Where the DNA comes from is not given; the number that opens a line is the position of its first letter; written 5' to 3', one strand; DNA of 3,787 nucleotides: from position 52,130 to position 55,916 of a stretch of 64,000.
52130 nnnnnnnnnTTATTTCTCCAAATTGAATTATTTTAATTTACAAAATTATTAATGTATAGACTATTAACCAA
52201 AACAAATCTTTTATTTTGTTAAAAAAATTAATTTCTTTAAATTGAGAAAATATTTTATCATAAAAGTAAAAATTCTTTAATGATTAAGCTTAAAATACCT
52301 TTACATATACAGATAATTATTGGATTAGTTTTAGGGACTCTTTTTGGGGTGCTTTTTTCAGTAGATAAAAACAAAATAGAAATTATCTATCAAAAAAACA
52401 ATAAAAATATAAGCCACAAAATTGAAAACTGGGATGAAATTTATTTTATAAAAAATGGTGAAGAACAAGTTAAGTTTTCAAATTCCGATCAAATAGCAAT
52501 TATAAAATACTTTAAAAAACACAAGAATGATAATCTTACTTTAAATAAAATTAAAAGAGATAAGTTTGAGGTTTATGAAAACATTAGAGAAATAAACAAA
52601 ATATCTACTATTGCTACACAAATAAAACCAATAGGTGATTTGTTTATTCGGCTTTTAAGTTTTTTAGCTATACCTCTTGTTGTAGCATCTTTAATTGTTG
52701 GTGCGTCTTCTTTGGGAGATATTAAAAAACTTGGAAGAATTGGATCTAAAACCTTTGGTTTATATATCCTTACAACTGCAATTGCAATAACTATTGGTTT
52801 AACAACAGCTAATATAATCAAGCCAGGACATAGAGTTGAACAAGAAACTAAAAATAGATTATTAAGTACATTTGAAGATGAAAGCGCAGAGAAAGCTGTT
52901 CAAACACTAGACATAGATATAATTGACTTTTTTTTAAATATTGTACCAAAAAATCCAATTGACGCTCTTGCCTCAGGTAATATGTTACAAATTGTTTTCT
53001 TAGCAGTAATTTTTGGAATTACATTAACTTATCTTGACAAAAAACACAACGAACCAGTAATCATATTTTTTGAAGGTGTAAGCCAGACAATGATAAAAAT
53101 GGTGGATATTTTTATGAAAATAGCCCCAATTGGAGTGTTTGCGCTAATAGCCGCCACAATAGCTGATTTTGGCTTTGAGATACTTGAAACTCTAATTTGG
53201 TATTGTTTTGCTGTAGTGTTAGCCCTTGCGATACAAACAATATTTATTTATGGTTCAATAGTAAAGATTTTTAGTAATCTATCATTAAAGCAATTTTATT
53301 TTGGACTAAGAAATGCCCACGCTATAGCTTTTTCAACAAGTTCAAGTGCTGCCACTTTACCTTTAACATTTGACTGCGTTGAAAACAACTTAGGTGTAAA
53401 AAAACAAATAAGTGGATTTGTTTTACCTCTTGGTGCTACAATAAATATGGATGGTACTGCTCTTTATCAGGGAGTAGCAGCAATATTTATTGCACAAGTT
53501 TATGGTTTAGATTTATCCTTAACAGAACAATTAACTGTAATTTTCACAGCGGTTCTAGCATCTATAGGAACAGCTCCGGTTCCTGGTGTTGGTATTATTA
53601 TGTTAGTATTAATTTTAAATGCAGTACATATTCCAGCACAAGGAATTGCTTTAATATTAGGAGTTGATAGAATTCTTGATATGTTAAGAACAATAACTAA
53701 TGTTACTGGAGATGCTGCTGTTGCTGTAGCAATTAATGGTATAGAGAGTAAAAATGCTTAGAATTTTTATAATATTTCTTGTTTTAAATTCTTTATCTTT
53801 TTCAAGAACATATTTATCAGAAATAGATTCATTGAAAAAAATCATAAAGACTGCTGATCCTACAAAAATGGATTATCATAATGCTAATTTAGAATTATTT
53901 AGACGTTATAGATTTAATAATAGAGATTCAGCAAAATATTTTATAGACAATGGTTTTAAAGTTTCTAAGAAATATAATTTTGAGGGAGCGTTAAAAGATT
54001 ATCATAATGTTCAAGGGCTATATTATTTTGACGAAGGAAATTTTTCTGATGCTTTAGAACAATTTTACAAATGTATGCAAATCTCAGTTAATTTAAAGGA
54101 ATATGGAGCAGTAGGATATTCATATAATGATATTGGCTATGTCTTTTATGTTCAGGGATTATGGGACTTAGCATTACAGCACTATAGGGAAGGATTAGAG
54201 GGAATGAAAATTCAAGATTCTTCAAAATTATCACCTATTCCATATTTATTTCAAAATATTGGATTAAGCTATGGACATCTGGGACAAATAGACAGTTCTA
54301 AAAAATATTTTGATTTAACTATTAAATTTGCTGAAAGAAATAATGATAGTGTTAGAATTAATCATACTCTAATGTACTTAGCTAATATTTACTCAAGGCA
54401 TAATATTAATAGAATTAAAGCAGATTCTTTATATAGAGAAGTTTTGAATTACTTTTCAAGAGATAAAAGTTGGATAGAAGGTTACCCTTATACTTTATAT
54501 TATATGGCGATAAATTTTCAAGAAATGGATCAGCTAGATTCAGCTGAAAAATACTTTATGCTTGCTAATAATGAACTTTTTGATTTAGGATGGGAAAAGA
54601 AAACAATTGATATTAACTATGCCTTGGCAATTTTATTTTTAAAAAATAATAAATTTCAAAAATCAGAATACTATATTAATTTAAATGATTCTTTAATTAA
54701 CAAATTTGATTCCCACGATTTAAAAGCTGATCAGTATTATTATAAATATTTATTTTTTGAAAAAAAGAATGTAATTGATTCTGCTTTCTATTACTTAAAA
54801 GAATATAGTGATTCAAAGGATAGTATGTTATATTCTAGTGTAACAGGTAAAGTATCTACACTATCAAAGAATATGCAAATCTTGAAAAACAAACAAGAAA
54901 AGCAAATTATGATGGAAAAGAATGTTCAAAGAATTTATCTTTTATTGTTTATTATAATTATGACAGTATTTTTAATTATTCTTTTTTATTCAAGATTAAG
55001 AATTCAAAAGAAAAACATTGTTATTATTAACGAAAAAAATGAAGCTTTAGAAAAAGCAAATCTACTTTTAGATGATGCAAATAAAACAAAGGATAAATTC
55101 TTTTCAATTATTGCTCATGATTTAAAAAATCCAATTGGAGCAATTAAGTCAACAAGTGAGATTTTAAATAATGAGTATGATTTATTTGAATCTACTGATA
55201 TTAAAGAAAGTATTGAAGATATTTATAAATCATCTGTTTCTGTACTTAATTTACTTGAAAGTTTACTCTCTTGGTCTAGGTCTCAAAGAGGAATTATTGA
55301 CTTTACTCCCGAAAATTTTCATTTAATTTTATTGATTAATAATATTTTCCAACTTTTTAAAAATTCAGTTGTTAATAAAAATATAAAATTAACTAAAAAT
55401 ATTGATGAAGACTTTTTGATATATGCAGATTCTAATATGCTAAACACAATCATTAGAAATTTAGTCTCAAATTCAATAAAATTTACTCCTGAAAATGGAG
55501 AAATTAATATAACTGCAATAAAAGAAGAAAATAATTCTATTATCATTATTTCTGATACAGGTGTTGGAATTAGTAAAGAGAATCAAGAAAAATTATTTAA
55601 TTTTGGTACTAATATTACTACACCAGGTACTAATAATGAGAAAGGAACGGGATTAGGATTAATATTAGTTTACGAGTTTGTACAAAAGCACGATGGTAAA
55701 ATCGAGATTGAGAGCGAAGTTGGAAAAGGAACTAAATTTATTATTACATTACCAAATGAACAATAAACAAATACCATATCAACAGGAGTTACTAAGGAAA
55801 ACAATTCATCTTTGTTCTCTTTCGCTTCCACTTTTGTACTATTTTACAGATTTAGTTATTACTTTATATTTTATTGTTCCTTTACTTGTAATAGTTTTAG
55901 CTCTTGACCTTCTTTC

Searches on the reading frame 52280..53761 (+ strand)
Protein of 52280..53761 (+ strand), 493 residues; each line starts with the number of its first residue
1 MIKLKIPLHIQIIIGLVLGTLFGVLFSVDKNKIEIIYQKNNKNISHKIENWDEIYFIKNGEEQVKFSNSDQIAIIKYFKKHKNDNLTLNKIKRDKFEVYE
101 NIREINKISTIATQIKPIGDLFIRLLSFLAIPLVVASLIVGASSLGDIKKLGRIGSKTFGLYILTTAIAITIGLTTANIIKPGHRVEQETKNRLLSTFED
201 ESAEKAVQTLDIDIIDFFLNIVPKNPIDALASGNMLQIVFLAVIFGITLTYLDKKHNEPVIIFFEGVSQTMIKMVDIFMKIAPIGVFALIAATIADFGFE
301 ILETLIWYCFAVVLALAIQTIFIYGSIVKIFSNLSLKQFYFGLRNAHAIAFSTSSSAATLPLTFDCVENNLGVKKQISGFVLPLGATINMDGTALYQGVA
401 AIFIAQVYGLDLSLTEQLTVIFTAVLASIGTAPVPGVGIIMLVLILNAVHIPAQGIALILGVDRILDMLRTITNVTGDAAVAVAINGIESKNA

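Call 89: search_protein_families(library=pfam, proteins=[window:52280-53761:+], max_evalue=0.00001)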
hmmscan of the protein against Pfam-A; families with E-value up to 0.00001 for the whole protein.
window:52280-53761:+ (493 aa): 1 family
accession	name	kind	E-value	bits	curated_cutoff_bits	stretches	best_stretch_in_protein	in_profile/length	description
PF00375.23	SDF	-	7.7e-127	423.9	27.9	1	109-486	20-385/387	Sodium:dicarboxylate symporter family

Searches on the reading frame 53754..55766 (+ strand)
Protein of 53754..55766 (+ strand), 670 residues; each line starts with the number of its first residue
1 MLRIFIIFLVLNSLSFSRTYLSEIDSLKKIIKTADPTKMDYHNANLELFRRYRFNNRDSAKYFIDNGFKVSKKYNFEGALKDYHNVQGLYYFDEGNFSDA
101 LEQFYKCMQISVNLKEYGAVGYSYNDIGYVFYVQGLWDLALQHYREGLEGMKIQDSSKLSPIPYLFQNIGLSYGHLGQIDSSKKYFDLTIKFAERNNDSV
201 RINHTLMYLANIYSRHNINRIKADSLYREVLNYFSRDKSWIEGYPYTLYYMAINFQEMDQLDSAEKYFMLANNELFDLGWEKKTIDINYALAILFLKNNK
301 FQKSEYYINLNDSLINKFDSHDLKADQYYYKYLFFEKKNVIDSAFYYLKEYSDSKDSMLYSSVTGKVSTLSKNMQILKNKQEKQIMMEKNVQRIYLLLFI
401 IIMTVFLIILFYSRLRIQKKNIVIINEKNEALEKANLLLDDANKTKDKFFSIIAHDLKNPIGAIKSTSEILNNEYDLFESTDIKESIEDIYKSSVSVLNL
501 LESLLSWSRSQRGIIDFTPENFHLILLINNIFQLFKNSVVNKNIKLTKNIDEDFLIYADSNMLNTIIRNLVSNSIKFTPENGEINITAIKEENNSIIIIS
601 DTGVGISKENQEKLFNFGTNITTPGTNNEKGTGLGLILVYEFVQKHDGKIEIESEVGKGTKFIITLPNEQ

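Call 89: search_protein_families(library=pfam, proteins=[window:53754-55766:+], max_evalue=0.00001)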
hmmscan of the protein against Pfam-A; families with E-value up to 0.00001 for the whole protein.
window:53754-55766:+ (670 aa): 6 families
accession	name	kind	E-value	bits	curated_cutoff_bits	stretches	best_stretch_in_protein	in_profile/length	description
PF02518.31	HATPase_c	-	1.7e-24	86.8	26.4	1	559-669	2-110/111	Histidine kinase-, DNA gyrase B-, and HSP90-like ATPase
PF00512.31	HisKA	-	9.6e-11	42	26.9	1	446-512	2-65/66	His Kinase A (phospho-acceptor) domain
PF13424.12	TPR_12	-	1.8e-10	41.3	30.1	0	85-151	8-75/77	Tetratricopeptide repeat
PF00515.34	TPR_1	-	3.4e-08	33.4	27.8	0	123-149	3-29/34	Tetratricopeptide repeat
PF13374.12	TPR_10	-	9.4e-07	29.1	27.5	0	88-111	9-32/42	Tetratricopeptide repeat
PF07719.23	TPR_2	-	1.4e-06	28.4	27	0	83-104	3-24/34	Tetratricopeptide repeat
